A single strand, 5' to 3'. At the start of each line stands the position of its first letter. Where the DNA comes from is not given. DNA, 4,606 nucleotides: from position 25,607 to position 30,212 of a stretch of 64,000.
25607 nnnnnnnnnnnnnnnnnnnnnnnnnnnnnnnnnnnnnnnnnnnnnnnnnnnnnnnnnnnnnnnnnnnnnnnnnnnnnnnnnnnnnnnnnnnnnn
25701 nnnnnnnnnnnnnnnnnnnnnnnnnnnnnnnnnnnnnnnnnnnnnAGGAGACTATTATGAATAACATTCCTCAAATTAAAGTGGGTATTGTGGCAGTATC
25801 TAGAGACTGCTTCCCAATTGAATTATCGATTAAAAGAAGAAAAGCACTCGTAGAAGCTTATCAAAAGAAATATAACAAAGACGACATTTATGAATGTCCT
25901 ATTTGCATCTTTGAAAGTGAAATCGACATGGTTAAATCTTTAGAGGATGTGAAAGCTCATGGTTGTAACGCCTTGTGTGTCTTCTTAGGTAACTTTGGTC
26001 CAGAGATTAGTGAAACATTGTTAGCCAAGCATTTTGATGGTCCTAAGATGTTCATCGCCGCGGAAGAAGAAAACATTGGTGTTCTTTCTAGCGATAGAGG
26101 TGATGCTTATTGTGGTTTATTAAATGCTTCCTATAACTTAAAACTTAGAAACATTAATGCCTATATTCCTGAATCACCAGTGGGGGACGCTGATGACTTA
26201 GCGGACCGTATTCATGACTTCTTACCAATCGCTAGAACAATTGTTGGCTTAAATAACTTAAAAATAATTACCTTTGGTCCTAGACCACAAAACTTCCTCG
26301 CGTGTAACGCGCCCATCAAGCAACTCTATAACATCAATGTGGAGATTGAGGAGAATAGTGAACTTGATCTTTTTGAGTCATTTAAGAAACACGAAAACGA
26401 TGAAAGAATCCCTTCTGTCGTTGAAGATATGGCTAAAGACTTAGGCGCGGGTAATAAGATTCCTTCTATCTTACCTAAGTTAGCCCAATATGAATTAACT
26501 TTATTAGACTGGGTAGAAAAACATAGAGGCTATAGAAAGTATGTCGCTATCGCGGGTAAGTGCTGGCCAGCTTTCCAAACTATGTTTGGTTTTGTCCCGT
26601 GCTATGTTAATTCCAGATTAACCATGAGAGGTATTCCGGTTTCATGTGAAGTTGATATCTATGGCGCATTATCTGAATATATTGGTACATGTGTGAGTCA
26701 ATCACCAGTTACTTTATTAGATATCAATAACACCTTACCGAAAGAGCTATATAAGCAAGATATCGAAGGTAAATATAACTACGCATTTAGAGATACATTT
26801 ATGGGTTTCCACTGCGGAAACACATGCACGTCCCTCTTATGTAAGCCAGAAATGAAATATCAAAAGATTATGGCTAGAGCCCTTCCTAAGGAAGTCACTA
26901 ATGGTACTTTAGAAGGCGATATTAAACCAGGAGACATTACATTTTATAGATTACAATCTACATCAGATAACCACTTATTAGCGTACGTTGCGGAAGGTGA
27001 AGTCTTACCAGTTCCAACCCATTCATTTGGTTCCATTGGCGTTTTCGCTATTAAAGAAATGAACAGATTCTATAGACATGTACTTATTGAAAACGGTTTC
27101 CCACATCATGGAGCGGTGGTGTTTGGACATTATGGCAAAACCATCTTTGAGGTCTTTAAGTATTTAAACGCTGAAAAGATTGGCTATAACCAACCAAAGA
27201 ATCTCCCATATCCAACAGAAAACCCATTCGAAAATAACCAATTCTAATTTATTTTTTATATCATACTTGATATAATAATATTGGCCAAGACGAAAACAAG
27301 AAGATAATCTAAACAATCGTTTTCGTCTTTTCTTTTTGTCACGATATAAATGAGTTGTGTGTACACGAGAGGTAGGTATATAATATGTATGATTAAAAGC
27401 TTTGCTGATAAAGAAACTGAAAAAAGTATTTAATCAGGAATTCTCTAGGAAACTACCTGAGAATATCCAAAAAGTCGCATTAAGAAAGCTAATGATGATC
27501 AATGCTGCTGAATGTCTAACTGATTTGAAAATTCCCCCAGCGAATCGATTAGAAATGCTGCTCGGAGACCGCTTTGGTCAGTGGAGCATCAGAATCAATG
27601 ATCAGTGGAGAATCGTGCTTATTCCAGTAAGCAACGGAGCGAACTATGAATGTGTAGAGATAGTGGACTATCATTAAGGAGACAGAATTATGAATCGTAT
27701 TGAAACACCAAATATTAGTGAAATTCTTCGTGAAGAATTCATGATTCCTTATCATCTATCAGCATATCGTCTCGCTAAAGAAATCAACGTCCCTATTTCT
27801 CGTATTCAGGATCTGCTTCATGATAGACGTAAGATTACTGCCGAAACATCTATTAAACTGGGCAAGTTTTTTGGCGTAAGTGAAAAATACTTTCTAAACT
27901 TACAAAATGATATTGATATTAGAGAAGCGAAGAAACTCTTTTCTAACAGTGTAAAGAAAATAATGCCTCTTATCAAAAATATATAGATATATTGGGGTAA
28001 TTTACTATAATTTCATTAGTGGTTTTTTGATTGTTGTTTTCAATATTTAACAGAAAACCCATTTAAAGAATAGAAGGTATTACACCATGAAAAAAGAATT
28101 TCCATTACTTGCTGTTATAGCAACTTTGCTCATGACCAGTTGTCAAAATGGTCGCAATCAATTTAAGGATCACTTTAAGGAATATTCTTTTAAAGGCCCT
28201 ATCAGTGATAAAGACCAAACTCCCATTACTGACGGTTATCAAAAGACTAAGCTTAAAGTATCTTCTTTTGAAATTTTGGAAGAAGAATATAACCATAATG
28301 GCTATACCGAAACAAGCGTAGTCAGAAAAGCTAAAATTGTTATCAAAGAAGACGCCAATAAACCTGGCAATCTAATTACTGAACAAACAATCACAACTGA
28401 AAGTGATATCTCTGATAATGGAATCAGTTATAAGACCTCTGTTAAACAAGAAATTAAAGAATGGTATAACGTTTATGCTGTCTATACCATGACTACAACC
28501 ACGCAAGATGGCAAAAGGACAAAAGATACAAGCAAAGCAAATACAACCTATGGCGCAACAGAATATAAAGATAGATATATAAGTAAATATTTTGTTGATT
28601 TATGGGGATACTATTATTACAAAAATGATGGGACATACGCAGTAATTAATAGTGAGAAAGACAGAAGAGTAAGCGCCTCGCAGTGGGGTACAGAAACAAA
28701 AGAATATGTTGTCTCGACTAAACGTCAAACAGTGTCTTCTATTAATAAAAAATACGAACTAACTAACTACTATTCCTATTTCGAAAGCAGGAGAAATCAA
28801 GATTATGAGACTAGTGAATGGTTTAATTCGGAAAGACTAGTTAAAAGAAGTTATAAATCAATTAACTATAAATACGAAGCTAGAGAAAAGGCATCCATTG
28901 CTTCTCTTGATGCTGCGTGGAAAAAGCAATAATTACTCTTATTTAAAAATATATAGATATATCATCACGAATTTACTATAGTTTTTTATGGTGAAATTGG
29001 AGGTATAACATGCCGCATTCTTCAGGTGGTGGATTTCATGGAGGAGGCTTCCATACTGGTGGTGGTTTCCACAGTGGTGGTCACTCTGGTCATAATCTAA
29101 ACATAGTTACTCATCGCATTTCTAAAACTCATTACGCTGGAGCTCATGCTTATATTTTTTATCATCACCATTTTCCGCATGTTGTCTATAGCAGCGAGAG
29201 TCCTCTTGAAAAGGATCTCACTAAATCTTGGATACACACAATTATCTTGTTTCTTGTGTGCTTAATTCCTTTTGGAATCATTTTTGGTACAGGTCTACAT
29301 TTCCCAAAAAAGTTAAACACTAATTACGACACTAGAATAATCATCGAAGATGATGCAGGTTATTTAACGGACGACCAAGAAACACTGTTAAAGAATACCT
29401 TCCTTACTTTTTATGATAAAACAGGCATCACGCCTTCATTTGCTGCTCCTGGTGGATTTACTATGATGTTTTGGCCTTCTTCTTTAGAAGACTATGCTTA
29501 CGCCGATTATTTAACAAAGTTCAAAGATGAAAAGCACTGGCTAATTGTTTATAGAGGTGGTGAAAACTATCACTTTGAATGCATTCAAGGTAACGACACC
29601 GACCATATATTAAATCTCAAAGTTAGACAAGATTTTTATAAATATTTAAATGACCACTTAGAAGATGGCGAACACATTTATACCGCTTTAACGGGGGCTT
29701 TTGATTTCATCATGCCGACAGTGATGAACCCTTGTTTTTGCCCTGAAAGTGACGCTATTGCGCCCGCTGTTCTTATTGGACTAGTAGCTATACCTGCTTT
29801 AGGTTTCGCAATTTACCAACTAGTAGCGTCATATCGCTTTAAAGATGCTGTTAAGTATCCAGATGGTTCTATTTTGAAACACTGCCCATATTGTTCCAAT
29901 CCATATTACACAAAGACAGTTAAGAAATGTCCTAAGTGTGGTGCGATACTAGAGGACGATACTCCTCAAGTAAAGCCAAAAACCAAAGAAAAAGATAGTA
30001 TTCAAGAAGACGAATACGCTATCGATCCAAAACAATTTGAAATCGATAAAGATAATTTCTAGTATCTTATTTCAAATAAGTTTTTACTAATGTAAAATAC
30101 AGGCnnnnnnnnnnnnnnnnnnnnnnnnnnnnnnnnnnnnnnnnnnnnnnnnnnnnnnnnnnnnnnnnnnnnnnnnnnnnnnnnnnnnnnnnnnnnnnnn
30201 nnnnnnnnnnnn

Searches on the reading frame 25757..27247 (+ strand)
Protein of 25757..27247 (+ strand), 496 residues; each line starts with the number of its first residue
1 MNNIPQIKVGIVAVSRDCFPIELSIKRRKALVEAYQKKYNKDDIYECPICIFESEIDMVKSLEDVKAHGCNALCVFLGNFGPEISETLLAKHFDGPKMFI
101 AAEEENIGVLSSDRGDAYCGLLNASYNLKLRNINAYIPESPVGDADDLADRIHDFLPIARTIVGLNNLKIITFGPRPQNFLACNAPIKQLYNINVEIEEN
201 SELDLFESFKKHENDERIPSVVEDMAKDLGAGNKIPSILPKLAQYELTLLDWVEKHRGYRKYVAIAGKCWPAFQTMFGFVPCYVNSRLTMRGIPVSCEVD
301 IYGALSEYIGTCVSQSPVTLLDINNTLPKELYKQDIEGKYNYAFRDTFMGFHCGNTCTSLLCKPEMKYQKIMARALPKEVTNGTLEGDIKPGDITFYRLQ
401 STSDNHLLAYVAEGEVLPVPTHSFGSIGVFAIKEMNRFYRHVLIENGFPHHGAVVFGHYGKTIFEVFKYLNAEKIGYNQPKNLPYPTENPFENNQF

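Call 5: search_protein_families(library=pfam, proteins=[window:25757-27247:+], max_evalue=0.01)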
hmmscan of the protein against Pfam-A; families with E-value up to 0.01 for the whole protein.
window:25757-27247:+ (496 aa): 1 family
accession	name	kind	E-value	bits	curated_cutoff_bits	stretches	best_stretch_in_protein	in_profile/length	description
PF02952.23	Fucose_iso_C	-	5.3e-32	110.9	29.3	1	351-473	2-138/143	L-fucose isomerase, C-terminal domain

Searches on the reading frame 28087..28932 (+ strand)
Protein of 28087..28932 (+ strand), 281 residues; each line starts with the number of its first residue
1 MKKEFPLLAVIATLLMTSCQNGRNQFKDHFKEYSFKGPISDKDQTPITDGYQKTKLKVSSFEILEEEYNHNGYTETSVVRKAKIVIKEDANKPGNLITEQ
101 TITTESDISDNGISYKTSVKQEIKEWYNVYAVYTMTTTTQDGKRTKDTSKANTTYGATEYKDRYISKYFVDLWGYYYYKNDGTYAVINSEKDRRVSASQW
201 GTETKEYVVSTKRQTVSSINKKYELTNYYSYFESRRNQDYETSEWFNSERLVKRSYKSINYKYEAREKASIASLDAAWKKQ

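Call 8: search_protein_families(library=pfam, proteins=[window:28087-28932:+], max_evalue=1)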
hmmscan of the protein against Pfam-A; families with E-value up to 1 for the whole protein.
window:28087-28932:+ (281 aa): 1 family
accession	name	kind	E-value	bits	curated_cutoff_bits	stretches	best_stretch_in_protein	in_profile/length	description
PF23986.1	Pam3_gp59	-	0.03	15.1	27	1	48-79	44-75/76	Phage Pam3 gp59 related protein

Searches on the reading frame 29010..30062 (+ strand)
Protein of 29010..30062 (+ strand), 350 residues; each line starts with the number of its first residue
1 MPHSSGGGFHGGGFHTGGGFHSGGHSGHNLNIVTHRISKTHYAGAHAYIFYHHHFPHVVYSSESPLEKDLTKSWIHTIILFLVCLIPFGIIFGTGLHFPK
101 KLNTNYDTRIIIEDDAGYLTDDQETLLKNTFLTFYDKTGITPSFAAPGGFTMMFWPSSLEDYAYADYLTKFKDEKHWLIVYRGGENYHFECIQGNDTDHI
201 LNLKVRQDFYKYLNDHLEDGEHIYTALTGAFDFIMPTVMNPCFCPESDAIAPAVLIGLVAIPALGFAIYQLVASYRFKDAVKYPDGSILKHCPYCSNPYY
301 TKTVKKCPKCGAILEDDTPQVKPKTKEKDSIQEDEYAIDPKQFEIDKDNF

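Call 8: search_protein_families(library=pfam, proteins=[window:29010-30062:+], max_evalue=1)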
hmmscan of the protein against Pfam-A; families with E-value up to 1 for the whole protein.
window:29010-30062:+ (350 aa): 9 families
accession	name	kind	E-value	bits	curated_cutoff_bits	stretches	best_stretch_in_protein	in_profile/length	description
PF23412.1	zf_RING_Vps8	-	0.0053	17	27.3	1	172-202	12-42/52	Vps8 RING zinc finger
PF13240.11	Zn_Ribbon_1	-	0.034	14.4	25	1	291-313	1-22/23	zinc-ribbon domain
PF17032.10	Zn_ribbon_15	-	0.039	15.2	28.9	1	281-317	29-65/73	zinc-ribbon family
PF12773.13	DZR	-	0.065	13.8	27.3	1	290-314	13-34/45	Double zinc ribbon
PF08271.17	Zn_Ribbon_TF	-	0.086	12.9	29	1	292-318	3-33/43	TFIIB zinc-binding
PF18828.6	LPD15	-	0.091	13.1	27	1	165-202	8-44/99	Large polyvalent-protein-associated domain 15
PF22109.2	Zn_ribbon_tTFIIB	-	0.31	11.4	28.6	0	305-313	10-18/40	Transcription factor IIB, zinc ribbon, Trypanosome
PF13248.11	Zn_ribbon_3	-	0.35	10.9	27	1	305-317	3-15/26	zinc-ribbon domain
PF24460.1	DUF7575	-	0.67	9.8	28.5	0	305-317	4-16/28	Domain of unknown function (DUF7575)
